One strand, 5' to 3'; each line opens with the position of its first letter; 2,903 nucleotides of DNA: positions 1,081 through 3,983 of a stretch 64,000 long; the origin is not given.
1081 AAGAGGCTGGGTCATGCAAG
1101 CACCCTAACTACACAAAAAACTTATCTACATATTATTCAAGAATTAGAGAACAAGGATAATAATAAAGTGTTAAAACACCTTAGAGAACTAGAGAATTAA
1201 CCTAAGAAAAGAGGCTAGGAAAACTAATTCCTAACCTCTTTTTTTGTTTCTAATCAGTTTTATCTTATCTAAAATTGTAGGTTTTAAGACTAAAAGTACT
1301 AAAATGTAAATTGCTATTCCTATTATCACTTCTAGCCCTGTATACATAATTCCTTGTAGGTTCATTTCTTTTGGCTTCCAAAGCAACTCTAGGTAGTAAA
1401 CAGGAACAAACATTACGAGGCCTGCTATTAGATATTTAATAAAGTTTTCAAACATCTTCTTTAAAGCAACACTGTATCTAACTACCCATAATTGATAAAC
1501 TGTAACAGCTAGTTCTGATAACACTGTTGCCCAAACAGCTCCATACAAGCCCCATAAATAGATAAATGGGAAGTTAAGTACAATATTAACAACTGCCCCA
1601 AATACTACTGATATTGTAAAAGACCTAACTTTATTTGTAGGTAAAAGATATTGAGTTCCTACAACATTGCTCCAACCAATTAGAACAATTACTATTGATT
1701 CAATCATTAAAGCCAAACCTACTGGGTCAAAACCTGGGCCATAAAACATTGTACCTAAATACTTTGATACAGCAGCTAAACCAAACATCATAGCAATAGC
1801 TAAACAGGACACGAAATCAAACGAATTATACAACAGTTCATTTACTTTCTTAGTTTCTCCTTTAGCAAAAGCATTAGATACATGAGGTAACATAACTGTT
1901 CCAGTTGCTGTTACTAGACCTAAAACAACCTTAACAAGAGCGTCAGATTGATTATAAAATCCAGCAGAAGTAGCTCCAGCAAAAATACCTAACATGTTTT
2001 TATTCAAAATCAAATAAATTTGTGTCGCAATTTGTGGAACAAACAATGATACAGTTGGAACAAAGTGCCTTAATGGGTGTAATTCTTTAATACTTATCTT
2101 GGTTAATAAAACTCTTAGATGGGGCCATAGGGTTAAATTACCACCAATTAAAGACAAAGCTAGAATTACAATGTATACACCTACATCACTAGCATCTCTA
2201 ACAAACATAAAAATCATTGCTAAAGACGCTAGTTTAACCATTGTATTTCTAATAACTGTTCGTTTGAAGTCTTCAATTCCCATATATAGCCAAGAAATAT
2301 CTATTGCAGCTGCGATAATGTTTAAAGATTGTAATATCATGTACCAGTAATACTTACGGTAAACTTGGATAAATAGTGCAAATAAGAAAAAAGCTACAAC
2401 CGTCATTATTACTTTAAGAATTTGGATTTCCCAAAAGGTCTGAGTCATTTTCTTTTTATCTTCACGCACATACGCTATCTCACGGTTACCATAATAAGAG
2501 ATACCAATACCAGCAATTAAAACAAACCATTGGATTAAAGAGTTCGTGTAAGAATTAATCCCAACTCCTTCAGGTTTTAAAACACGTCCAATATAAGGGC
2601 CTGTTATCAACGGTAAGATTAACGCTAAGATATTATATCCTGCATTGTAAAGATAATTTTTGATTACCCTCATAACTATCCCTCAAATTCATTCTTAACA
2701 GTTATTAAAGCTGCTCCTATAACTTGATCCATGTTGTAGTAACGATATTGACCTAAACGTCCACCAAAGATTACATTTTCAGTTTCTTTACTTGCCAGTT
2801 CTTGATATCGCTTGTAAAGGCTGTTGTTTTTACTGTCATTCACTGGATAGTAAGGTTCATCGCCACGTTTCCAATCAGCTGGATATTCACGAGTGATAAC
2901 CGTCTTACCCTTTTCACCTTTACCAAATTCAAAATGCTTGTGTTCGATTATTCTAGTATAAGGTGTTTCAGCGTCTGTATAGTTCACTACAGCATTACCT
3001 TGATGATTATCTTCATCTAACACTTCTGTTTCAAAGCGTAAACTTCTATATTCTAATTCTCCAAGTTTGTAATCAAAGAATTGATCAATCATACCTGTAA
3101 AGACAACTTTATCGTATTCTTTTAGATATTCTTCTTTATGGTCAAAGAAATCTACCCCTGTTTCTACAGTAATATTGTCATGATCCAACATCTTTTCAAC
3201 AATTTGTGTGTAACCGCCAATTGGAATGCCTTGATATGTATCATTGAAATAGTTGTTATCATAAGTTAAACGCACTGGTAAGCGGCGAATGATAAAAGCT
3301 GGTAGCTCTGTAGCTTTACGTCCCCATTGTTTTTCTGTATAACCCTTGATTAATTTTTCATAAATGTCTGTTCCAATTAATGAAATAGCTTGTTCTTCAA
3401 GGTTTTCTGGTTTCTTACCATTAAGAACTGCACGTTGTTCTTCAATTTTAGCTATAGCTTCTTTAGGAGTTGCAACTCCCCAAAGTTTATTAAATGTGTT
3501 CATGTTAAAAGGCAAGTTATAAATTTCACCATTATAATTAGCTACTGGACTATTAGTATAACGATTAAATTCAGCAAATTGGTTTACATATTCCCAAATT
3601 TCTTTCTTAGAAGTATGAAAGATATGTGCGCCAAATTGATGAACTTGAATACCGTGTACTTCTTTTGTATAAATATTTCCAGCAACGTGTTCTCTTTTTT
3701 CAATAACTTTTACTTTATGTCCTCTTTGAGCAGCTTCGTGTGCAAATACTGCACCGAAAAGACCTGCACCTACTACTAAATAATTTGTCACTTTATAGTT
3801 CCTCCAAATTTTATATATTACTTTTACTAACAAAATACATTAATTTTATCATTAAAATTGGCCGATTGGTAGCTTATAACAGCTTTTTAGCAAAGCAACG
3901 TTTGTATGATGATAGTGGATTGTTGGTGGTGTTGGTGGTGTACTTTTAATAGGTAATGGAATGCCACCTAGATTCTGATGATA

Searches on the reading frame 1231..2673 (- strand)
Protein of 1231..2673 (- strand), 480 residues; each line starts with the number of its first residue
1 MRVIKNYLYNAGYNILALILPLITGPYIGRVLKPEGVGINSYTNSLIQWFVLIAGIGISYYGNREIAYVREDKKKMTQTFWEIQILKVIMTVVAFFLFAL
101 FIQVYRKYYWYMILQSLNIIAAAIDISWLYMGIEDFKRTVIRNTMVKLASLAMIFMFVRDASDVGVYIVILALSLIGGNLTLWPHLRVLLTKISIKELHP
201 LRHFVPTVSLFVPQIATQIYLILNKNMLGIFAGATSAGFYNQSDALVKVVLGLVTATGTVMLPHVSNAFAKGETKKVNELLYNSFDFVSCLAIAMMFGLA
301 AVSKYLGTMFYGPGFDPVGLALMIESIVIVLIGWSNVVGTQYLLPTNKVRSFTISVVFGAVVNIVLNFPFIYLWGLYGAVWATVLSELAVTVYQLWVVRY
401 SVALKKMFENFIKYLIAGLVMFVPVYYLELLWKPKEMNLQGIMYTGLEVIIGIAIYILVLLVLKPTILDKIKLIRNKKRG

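Call 40: search_protein_families(library=pfam, proteins=[window:1231-2673:-], max_evalue=0.001)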
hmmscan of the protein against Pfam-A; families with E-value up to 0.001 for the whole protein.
window:1231-2673:- (480 aa): 2 families
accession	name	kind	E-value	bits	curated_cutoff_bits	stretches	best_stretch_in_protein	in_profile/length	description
PF01943.22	Polysacc_synt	-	1.7e-21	77.3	28.2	1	4-267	2-272/274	Polysaccharide biosynthesis protein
PF03023.19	MurJ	-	8e-09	35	27.4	1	71-433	91-437/451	Lipid II flippase MurJ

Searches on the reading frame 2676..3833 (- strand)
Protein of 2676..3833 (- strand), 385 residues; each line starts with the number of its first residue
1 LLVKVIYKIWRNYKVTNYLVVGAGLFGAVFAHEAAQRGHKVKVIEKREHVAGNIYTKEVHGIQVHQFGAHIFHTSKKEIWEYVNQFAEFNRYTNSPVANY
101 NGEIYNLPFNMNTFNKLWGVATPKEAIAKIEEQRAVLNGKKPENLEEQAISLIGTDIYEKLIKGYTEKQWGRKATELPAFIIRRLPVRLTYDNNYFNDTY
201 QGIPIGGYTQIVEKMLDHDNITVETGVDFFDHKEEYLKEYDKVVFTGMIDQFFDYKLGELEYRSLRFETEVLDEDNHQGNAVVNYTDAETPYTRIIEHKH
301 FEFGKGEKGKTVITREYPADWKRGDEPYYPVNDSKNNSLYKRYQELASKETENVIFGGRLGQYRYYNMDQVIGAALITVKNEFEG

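Call 40: search_protein_families(library=pfam, proteins=[window:2676-3833:-], max_evalue=0.001)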
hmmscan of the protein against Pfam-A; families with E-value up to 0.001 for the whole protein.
window:2676-3833:- (385 aa): 7 families
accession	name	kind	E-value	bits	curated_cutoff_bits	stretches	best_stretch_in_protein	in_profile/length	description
PF03275.19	GLF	-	8.8e-90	300.3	26.3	1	160-365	1-203/203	UDP-galactopyranose mutase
PF13450.12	NAD_binding_8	-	2.1e-20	73.2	21.9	1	20-86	1-68/68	NAD(P)-binding Rossmann-like domain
PF01593.30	Amino_oxidase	-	1.1e-06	28.6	19.8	1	35-123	11-102/443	Flavin containing amine oxidoreductase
PF01266.30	DAO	-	8.5e-06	25.9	27.9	1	18-52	2-37/353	FAD dependent oxidoreductase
PF07992.20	Pyr_redox_2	-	0.00012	22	26.1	1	17-60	144-186/291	Pyridine nucleotide-disulphide oxidoreductase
PF00070.33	Pyr_redox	-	0.00017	22.5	22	1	19-54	3-37/82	Pyridine nucleotide-disulphide oxidoreductase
PF00890.30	FAD_binding_2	-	0.00098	18.8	20.4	0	19-53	3-37/414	FAD binding domain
